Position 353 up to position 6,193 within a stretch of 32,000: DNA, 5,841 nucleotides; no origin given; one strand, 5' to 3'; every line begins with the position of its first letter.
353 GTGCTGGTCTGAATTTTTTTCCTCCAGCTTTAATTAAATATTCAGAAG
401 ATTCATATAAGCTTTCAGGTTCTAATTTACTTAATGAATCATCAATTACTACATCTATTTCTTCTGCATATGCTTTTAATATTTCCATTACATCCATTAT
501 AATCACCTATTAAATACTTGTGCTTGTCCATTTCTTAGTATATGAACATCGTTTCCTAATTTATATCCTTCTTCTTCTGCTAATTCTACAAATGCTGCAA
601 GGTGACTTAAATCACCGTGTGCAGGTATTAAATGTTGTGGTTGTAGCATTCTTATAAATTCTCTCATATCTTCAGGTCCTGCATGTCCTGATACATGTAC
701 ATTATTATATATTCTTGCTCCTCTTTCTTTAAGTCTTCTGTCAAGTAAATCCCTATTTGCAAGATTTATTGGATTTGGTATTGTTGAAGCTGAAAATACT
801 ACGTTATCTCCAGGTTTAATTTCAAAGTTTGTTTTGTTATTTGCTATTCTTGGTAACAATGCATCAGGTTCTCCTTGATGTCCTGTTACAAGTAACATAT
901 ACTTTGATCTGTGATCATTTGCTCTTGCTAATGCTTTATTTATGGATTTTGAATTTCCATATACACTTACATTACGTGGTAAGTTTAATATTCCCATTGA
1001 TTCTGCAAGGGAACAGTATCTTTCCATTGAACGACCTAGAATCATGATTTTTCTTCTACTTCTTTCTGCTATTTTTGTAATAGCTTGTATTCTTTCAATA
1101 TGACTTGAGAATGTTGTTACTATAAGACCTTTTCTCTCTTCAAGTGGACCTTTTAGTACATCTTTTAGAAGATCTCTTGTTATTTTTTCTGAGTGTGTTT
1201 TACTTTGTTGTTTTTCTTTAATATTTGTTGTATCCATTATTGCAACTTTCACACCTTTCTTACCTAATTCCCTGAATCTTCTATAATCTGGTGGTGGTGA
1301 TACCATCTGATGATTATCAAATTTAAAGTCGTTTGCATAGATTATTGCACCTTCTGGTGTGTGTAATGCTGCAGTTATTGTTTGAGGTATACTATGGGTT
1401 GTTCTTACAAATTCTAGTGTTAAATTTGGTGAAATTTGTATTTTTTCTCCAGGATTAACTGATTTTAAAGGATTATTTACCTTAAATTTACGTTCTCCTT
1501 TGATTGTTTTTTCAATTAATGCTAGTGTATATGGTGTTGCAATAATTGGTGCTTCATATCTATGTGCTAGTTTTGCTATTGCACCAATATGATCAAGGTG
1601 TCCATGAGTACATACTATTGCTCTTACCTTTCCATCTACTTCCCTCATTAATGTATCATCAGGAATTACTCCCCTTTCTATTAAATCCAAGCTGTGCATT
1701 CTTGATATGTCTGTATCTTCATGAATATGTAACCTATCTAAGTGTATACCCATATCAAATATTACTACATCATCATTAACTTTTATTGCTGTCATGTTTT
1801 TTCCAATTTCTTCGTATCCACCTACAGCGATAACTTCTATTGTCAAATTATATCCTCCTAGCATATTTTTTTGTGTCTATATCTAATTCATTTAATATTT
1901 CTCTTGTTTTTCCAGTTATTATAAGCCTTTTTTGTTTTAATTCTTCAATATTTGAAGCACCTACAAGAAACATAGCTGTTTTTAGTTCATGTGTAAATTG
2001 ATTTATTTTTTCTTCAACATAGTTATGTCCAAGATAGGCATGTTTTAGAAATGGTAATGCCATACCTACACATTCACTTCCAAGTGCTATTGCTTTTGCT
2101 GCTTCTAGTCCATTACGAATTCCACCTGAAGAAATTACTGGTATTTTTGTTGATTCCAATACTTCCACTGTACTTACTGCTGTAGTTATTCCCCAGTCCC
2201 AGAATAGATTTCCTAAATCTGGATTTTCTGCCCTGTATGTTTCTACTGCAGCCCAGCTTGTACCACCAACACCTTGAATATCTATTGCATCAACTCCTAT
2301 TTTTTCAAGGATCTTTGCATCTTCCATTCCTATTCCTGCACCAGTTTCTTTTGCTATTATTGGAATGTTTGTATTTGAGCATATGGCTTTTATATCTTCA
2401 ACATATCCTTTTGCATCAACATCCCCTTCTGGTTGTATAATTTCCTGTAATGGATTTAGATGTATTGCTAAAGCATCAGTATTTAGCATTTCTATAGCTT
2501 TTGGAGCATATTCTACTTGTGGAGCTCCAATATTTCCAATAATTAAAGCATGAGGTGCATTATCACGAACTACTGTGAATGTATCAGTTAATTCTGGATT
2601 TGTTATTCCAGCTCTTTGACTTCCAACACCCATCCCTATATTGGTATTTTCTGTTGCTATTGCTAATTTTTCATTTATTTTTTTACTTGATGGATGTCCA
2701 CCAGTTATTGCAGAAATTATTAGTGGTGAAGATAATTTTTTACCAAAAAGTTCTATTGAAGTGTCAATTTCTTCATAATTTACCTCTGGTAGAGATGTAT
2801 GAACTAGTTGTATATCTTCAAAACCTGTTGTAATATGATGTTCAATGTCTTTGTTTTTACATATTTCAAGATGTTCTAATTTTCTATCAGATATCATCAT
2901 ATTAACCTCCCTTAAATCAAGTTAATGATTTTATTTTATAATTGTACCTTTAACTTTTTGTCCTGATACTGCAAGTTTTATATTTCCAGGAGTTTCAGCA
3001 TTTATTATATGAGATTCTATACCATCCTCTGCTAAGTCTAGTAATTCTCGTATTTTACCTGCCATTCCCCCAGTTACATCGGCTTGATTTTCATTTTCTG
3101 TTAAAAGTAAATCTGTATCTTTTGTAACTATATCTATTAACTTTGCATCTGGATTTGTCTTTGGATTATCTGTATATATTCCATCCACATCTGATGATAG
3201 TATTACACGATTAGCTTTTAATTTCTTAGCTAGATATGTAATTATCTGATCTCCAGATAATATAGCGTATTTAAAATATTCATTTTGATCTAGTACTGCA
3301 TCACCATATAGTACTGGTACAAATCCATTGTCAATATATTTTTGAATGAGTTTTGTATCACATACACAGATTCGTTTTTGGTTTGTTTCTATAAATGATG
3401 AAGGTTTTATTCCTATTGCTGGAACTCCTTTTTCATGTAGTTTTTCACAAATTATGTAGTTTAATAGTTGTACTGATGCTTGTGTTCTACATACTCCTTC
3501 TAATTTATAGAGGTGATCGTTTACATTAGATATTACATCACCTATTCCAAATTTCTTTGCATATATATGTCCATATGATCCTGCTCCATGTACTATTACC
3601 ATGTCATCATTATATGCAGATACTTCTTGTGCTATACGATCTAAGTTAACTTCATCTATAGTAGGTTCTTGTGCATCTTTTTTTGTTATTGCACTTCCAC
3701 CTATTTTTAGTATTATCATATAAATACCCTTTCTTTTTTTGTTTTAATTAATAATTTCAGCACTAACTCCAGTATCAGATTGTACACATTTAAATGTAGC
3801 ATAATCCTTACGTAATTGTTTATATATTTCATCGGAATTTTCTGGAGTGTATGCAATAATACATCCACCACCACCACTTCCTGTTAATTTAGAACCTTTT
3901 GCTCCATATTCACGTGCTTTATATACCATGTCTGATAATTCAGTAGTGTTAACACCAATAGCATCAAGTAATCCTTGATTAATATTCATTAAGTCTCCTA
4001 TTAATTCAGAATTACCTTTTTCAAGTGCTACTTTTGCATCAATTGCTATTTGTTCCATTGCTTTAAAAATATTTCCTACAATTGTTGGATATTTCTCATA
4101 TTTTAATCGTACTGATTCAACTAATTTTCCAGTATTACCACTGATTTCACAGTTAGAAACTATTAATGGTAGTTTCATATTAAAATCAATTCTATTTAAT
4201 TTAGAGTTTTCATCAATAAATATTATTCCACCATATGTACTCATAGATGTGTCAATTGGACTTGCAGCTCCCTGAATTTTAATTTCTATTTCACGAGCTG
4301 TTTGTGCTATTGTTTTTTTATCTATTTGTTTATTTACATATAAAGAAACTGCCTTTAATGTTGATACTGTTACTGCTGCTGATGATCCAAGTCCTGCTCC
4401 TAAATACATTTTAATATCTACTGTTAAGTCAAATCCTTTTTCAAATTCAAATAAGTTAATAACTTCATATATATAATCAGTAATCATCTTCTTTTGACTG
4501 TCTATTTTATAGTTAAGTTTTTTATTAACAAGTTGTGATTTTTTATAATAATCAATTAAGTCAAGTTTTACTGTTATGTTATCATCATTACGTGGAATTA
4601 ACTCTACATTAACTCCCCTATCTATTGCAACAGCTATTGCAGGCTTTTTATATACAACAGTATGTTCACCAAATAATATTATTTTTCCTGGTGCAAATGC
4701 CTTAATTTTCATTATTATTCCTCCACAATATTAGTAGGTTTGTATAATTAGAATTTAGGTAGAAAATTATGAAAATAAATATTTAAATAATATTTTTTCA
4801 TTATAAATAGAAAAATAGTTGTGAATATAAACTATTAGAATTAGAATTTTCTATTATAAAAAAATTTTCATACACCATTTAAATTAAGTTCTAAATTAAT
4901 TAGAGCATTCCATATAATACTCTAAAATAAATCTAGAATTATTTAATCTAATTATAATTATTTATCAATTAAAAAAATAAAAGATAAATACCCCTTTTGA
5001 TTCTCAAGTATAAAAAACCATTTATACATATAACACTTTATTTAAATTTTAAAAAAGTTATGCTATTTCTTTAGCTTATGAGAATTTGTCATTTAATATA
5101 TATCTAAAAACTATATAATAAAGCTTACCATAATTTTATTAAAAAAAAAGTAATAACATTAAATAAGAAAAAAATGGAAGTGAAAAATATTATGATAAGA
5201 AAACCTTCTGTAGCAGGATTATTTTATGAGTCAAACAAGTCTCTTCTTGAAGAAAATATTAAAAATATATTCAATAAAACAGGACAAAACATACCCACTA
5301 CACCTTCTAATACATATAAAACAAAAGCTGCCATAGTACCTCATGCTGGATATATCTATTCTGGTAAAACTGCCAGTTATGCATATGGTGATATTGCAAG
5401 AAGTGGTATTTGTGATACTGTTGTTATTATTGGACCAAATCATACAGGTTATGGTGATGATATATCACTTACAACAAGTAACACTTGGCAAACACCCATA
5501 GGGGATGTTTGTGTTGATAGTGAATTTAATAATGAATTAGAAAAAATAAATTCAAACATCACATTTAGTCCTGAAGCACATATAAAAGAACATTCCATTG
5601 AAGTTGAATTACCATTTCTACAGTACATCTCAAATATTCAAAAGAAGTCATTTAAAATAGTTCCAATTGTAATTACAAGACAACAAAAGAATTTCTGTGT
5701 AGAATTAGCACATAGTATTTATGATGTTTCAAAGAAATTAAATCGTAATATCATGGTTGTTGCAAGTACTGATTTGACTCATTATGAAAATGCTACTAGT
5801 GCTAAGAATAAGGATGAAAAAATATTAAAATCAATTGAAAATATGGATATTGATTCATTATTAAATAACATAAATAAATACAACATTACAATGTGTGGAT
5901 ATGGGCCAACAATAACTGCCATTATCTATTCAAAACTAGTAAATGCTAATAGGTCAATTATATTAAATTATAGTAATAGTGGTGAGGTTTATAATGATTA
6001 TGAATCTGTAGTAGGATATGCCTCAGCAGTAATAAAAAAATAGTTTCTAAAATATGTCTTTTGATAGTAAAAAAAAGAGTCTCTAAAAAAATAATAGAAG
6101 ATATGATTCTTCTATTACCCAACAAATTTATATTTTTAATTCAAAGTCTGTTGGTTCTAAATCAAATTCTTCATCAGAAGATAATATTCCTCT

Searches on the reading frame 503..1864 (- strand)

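Call 9: search_protein_families(library=pfam, proteins=[window:503-1864:-], max_evalue=0.001)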
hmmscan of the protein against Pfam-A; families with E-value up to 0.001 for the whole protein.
window:503-1864:- (453 aa): 4 families
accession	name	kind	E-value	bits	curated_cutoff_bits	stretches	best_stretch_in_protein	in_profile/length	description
PF22505.1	RNase_J_b_CASP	-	1.6e-27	96.2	27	1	247-364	4-114/126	Ribonuclease J, beta-CASP domain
PF07521.17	RMMBL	-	4.6e-13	49.4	21.6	1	383-440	6-60/63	Zn-dependent metallo-hydrolase RNA specificity domain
PF12706.13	Lactamase_B_2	-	8.6e-12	45.5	27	1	78-183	27-147/200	Beta-lactamase superfamily domain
PF00753.33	Lactamase_B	-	3.6e-09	37.3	22.7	1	23-184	7-154/196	Metallo-beta-lactamase superfamily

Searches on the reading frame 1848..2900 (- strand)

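Call 9: search_protein_families(library=pfam, proteins=[window:1848-2900:-], max_evalue=0.001)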
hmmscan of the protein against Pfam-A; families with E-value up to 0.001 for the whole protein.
window:1848-2900:- (350 aa): 5 families
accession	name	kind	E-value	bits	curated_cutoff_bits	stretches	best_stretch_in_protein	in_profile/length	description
PF01070.24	FMN_dh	-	8.9e-27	94.5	24.9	2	165-326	205-348/350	FMN-dependent dehydrogenase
PF00478.31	IMPDH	-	8.7e-08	32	25.6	1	165-280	131-235/345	IMP dehydrogenase / GMP reductase domain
PF01645.23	Glu_synthase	-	8.1e-07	29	20.4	1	162-281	190-304/369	Conserved region in glutamate synthase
PF01680.23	SOR_SNZ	-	0.00075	19.8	27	0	147-208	39-98/207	SOR/SNZ family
PF03060.21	NMO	-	0.00079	19.3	28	0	192-285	146-226/331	Nitronate monooxygenase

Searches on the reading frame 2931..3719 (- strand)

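Call 9: search_protein_families(library=pfam, proteins=[window:2931-3719:-], max_evalue=0.001)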
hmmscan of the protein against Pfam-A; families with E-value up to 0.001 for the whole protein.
window:2931-3719:- (262 aa): 1 family
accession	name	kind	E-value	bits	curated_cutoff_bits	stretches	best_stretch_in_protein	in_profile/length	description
PF00696.33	AA_kinase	-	4.4e-47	161.2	24.9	1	1-240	2-234/234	Amino acid kinase family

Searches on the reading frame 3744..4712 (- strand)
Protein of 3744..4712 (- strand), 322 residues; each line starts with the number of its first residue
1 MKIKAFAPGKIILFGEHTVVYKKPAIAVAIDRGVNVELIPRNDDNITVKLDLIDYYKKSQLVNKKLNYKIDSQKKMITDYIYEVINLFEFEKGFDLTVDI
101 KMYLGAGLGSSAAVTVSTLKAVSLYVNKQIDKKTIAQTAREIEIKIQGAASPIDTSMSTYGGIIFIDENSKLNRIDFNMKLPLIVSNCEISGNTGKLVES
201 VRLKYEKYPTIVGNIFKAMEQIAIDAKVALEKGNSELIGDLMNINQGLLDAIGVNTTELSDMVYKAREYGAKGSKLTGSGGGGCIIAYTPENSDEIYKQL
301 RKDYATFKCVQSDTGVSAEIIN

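Call 9: search_protein_families(library=pfam, proteins=[window:3744-4712:-], max_evalue=0.001)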
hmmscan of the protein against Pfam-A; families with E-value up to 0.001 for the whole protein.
window:3744-4712:- (322 aa): 2 families
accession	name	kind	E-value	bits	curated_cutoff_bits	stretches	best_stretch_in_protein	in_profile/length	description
PF00288.32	GHMP_kinases_N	-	1.6e-15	57.6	22.3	1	80-162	2-87/87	GHMP kinases N terminal domain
PF08544.19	GHMP_kinases_C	-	1.5e-14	54.5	21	1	227-305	2-84/85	GHMP kinases C terminal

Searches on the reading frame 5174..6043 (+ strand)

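Call 8: search_protein_families(library=pfam, proteins=[window:5174-6043:+], max_evalue=0.01)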
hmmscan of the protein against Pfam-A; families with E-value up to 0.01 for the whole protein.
window:5174-6043:+ (289 aa): 2 families
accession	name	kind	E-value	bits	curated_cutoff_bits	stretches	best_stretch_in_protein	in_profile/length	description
PF01875.22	Memo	-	3.2e-76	256.5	27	1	10-286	1-269/269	Memo-like protein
PF02900.23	LigB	-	0.0041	16.7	26.3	1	149-228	125-206/269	Catalytic LigB subunit of aromatic ring-opening dioxygenase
